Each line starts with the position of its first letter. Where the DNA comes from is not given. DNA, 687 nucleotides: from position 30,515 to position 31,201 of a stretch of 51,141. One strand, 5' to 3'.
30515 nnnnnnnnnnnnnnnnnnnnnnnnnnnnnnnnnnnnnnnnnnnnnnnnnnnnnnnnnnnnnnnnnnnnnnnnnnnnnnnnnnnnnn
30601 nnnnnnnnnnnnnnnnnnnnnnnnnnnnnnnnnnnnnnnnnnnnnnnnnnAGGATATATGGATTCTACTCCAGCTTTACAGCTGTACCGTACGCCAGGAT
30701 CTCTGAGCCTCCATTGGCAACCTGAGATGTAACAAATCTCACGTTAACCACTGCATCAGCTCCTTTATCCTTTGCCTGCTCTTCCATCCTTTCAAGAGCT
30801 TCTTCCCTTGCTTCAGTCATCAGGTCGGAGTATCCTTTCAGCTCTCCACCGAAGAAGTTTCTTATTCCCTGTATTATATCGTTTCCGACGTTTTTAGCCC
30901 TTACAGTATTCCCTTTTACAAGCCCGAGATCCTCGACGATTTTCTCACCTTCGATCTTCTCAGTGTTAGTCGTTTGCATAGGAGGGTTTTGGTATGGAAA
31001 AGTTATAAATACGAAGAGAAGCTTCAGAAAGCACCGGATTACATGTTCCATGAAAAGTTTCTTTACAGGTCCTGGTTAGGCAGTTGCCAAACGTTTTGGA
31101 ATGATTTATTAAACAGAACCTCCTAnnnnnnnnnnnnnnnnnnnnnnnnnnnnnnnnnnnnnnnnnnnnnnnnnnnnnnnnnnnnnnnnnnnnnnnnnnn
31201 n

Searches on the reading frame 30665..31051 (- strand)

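Call 80: search_protein_families(library=pfam, proteins=[window:30665-31051:-], max_evalue=0.01)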
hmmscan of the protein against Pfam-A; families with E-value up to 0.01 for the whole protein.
window:30665-31051:- (128 aa): 1 family
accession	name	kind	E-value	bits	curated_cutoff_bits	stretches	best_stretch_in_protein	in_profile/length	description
PF01906.23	YbjQ_1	-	4.4e-37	127.2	23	1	25-127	1-103/103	Putative heavy-metal-binding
